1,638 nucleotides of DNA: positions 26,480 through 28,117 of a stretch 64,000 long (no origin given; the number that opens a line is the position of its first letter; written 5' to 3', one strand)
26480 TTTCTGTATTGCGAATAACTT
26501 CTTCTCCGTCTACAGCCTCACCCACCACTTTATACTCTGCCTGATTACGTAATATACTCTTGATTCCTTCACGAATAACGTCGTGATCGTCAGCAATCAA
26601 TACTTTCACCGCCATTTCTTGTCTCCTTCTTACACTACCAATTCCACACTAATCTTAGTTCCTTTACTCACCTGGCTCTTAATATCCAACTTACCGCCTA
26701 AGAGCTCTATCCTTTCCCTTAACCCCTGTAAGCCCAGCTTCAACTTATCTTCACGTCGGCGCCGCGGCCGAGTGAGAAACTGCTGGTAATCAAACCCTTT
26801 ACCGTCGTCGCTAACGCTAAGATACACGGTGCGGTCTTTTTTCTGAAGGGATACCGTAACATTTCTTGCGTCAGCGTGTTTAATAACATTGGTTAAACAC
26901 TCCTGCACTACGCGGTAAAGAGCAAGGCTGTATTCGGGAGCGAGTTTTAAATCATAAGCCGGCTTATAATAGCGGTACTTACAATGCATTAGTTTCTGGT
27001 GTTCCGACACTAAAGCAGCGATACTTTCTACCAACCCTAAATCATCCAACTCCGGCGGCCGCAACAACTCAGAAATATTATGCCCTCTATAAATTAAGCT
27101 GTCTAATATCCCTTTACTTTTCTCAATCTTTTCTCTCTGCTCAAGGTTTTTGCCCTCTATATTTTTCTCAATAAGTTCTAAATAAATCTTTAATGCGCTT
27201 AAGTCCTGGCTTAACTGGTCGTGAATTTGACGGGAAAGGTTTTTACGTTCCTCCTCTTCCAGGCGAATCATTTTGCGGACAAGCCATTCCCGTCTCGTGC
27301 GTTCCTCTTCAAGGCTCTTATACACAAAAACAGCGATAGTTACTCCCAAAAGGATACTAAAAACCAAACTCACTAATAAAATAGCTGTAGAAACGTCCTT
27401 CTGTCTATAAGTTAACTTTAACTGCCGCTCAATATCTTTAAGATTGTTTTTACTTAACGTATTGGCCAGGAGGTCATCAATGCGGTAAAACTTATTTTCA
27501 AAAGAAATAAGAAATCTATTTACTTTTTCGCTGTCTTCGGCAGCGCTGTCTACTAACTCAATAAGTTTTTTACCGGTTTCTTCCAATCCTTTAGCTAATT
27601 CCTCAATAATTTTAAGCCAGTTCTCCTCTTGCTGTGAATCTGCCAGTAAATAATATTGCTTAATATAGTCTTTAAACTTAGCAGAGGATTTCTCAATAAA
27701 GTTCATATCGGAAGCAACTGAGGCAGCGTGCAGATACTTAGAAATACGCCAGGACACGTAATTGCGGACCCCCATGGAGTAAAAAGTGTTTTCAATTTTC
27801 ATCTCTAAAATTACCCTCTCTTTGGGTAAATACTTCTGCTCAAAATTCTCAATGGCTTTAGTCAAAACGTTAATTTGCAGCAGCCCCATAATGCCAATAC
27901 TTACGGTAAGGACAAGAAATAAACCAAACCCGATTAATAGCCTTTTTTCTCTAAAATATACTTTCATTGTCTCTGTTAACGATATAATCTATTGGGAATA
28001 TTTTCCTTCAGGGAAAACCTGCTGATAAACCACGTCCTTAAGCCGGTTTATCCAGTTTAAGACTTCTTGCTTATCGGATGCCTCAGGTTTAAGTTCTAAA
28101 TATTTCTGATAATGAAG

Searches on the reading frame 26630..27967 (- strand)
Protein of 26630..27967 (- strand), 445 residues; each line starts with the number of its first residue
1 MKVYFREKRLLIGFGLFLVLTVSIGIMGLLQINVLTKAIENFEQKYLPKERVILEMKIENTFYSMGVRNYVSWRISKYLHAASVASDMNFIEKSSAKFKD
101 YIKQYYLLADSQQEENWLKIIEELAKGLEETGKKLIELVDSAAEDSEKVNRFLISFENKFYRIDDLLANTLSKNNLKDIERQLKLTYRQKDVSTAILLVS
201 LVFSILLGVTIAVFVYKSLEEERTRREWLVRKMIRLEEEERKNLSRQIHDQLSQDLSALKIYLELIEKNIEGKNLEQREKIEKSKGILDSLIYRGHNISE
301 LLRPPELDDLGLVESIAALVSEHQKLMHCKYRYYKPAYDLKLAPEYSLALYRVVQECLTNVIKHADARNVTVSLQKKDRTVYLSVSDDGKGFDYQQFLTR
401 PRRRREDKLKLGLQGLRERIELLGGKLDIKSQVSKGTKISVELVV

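Call 10: search_protein_families(library=pfam, proteins=[window:26630-27967:-], max_evalue=0.01)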
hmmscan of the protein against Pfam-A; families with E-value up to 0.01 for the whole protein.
window:26630-27967:- (445 aa): 5 families
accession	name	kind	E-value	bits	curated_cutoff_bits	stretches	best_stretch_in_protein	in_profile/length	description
PF02518.31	HATPase_c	-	7.4e-16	59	26.4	1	348-443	4-107/111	Histidine kinase-, DNA gyrase B-, and HSP90-like ATPase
PF07730.19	HisKA_3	-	6.9e-09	36.6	24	1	240-307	1-68/68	Histidine kinase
PF13581.12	HATPase_c_2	-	5.9e-06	26.7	27.4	1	353-404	35-91/127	Histidine kinase-like ATPase domain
PF13589.12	HATPase_c_3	-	0.00061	20.3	25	1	352-398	5-51/137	Histidine kinase-, DNA gyrase B-, and HSP90-like ATPase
PF12729.13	4HB_MCP_1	-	0.0034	17.4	27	1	8-145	6-138/181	Four helix bundle sensory module for signal transduction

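Call 39: find_related_loci(query=A3, collection=genome_contigs, flank=8000)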
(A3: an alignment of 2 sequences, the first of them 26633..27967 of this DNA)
Query A3 (445 aa) in genome_contigs; peptide patterns used: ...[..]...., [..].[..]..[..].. (x = any residue, [..] = any of these).
251 stretches matched a pattern; 1 encode a relative of the query (tblastn E <= 1e-3); 1 distinct loci.
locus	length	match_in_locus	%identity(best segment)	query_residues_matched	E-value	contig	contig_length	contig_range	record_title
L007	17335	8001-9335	78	1-445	0e+0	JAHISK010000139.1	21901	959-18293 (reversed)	MAG: Candidatus Omnitrophota bacterium isolate MM_PC_MetaG.mb.171 MM_PC_MetaG.mb.171_k141_1898843, whole genome shotgun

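Call 40: find_homologous_proteins(query=window:26633-27967:-, max_evalue=1e-20)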
Query window:26633-27967:- (445 aa): 281 proteins with E <= 1e-20 among 8000 candidates; the best 120 are listed.
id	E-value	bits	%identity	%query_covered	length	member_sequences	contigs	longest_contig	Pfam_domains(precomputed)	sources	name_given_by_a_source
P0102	8.7e-280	945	100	100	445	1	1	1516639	PF13581.13,PF07730.20,PF02518.32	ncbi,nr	ncbi:MAG: sensor histidine kinase [Candidatus Omnitrophota bacterium]|nr:MAG: sensor histidine kinas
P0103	4.2e-223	759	78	100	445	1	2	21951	PF13581.13,PF07730.20,PF02518.32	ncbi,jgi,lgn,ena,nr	ncbi:MAG: sensor histidine kinase [Candidatus Omnitrophota bacterium]|nr:sensor histidine kinase [Ca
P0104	6.6e-206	702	74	99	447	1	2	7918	PF13581.13,PF07730.20,PF02518.32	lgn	-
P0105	7.4e-189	646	67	99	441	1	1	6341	PF07730.20,PF02518.32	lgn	-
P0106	4.7e-187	640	67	99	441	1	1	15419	PF07730.20,PF02518.32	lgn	-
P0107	7.1e-180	616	66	99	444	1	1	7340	PF13581.13,PF07730.20,PF12729.14,PF02518.32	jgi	jgi:signal transduction histidine kinase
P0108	3.8e-177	607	63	99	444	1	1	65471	PF07730.20,PF02518.32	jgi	jgi:signal transduction histidine kinase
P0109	1.8e-162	559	61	99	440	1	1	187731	PF07730.20,PF12729.14,PF02518.32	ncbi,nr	ncbi:MAG: hypothetical protein GY853_06535 [PVC group bacterium]|nr:hypothetical protein [PVC group 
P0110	3.8e-162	558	61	99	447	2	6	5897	PF07730.20,PF02518.32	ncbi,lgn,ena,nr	ncbi:MAG: hypothetical protein KAS13_07860 [Candidatus Omnitrophica bacterium]|nr:hypothetical prote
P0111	4.5e-154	531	57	99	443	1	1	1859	PF13581.13,PF07730.20,PF02518.32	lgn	-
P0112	3.1e-153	529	59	99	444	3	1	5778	PF07730.20,PF12729.14,PF02518.32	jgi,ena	-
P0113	4.6e-150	518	56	99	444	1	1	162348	PF07730.20,PF12729.14,PF02518.32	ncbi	ncbi:MAG: ATP-binding protein [Candidatus Omnitrophota bacterium]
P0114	1.6e-146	507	55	99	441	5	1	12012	PF07730.20,PF12729.14,PF02518.32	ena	-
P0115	1.0e-144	501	53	99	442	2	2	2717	PF13581.13,PF12729.14,PF02518.32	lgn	-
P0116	6.2e-142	491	53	99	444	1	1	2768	PF13581.13,PF07730.20,PF12729.14,PF02518.32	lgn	-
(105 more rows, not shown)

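Call 42: find_encoding_contigs(protein=P0104, flank=6000, max_places=2)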
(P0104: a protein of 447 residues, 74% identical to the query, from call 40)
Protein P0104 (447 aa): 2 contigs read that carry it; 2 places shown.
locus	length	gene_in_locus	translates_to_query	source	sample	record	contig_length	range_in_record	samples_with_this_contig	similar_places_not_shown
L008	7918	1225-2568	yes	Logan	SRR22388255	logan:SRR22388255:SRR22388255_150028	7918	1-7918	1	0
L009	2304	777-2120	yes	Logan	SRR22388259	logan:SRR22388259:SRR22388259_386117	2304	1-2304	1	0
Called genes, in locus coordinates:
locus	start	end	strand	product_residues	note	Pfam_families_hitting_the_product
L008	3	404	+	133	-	?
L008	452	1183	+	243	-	PF13181:TPR_8 (faint), PF00515:TPR_1 (weak), PF07719:TPR_2 (weak), PF13414:TPR_11, PF13431:TPR_17 (weak)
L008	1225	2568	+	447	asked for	PF07730:HisKA_3, PF02518:HATPase_c, PF13581:HATPase_c_2 (weak)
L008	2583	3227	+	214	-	PF00072:Response_reg, PF00196:GerE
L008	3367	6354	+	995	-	PF10102:DUF2341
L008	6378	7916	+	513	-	?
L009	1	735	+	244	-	?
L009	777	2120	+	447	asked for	PF07730:HisKA_3, PF02518:HATPase_c, PF13581:HATPase_c_2 (weak)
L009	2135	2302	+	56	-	?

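Call 43: find_encoding_contigs(protein=P0106, flank=6000, max_places=2)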
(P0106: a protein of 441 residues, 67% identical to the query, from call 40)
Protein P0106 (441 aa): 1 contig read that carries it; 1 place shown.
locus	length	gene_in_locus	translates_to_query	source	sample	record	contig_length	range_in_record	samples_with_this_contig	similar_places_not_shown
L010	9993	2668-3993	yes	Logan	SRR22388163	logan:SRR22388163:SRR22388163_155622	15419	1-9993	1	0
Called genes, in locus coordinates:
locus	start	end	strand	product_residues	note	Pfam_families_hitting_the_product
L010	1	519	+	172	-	?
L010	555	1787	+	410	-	PF00515:TPR_1 (faint), PF13424:TPR_12 (weak), PF13431:TPR_17 (faint), PF23914:TPR_CcmH_CycH (weak), PF13176:TPR_7 (faint), PF13414:TPR_11 (weak), PF07719:TPR_2 (weak), PF13181:TPR_8 (weak), +4 more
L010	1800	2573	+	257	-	PF13428:TPR_14 (faint), PF13424:TPR_12 (faint), PF00515:TPR_1, PF07719:TPR_2 (weak), PF13181:TPR_8 (weak), PF13371:TPR_9 (weak), PF13414:TPR_11, PF13431:TPR_17 (weak), +1 more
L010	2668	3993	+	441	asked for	PF07730:HisKA_3, PF02518:HATPase_c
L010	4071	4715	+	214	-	PF00072:Response_reg, PF00196:GerE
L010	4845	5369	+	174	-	PF11614:FixG_C (faint)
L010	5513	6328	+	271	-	-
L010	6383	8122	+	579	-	-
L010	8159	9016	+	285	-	PF13292:DXP_synthase_N, PF00456:Transketolase_N, PF00676:E1_dh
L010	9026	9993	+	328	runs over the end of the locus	PF02779:Transket_pyr, PF02780:Transketolase_C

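Call 44: find_encoding_contigs(protein=P0108, flank=6000, max_places=2)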
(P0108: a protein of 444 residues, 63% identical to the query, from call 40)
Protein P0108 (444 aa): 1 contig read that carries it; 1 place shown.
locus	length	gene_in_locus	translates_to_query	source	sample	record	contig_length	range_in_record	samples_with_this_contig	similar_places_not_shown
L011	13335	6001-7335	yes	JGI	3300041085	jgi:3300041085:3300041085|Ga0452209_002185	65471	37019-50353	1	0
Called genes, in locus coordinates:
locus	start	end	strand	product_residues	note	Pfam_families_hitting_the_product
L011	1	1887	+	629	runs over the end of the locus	PF07660:STN (weak), PF03958:Secretin_N, PF00263:Secretin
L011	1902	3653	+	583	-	PF03958:Secretin_N, PF00263:Secretin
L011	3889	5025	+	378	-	PF13424:TPR_12 (weak), PF13432:TPR_16, PF13414:TPR_11 (weak), PF23914:TPR_CcmH_CycH (weak), PF00515:TPR_1, PF07719:TPR_2, PF13181:TPR_8, PF13414:TPR_11, +9 more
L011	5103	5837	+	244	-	PF13432:TPR_16 (faint), PF07719:TPR_2, PF13181:TPR_8 (faint), PF00515:TPR_1, PF13176:TPR_7 (faint), PF13414:TPR_11, PF13431:TPR_17 (weak)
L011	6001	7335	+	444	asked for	PF07730:HisKA_3 (weak), PF02518:HATPase_c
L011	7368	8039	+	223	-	PF00072:Response_reg, PF00196:GerE, PF08281:Sigma70_r4_2 (weak)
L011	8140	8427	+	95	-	PF01541:GIY-YIG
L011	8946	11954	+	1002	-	PF10102:DUF2341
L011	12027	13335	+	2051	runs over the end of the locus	PF13385:Laminin_G_3, PF02973:Sialidase (faint), PF13385:Laminin_G_3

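Call 65: find_encoding_contigs(protein=P0105, flank=5000, max_places=1)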
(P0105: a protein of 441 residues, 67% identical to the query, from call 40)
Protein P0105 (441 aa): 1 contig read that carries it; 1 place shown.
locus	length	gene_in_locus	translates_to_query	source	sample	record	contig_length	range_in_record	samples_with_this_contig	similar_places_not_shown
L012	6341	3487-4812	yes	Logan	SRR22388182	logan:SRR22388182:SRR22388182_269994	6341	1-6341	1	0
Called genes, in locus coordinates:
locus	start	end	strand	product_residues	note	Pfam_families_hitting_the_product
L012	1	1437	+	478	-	?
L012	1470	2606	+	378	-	PF13424:TPR_12 (faint), PF23914:TPR_CcmH_CycH (weak), PF00515:TPR_1 (faint), PF07719:TPR_2 (faint), PF13176:TPR_7 (faint), PF13371:TPR_9 (faint), PF13414:TPR_11 (weak), PF13181:TPR_8 (weak), +4 more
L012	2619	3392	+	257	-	PF13181:TPR_8 (faint), PF13424:TPR_12 (faint), PF13431:TPR_17 (faint), PF00515:TPR_1 (weak), PF07719:TPR_2 (weak), PF13414:TPR_11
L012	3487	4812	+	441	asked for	PF07730:HisKA_3, PF02518:HATPase_c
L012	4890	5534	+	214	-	PF00072:Response_reg, PF00196:GerE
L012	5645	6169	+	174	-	PF11614:FixG_C (weak), PF06280:fn3_5 (weak)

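Call 66: find_encoding_contigs(protein=P0107, flank=5000, max_places=1)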
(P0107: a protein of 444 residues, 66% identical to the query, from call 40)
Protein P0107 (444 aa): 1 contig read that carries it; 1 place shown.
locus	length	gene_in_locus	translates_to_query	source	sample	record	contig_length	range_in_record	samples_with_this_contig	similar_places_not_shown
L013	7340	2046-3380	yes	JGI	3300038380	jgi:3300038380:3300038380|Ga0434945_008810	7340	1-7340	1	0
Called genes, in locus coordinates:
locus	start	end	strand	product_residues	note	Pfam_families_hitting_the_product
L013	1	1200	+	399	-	?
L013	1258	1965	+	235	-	PF07719:TPR_2 (faint), PF13174:TPR_6 (faint), PF13176:TPR_7 (faint), PF28422:CCDC89 (weak), PF13424:TPR_12, PF00515:TPR_1 (weak), PF13432:TPR_16 (weak), PF13414:TPR_11, +4 more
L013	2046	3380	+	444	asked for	PF12729:4HB_MCP_1 (weak), PF07730:HisKA_3, PF02518:HATPase_c, PF13581:HATPase_c_2 (weak)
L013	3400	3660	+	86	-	PF05635:23S_rRNA_IVP (weak)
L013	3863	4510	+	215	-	PF00072:Response_reg, PF00196:GerE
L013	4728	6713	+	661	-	PF10102:DUF2341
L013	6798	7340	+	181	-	?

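Call 67: find_encoding_contigs(protein=P0109, flank=5000, max_places=1)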
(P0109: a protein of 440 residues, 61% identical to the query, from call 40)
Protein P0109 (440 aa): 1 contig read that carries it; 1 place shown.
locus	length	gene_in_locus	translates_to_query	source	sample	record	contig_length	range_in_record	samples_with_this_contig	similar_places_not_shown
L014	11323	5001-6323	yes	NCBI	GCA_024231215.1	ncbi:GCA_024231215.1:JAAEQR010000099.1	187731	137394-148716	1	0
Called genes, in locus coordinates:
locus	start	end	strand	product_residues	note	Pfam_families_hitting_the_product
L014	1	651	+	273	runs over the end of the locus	PF13191:AAA_16 (faint), PF01637:ATPase_2, PF13245:AAA_19 (weak), PF13401:AAA_22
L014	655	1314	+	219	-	-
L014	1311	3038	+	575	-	PF03958:Secretin_N, PF00263:Secretin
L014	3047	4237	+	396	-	-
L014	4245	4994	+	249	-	PF13424:TPR_12 (faint), PF13181:TPR_8 (faint), PF00515:TPR_1 (weak), PF07719:TPR_2 (faint), PF13414:TPR_11 (weak)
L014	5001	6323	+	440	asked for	PF12729:4HB_MCP_1, PF07730:HisKA_3, PF02518:HATPase_c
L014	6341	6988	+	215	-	PF00072:Response_reg, PF00196:GerE, PF08281:Sigma70_r4_2 (faint)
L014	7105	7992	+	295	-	PF01797:Y1_Tnp, PF02796:HTH_7 (faint)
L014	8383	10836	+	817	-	PF10102:DUF2341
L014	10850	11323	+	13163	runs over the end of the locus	?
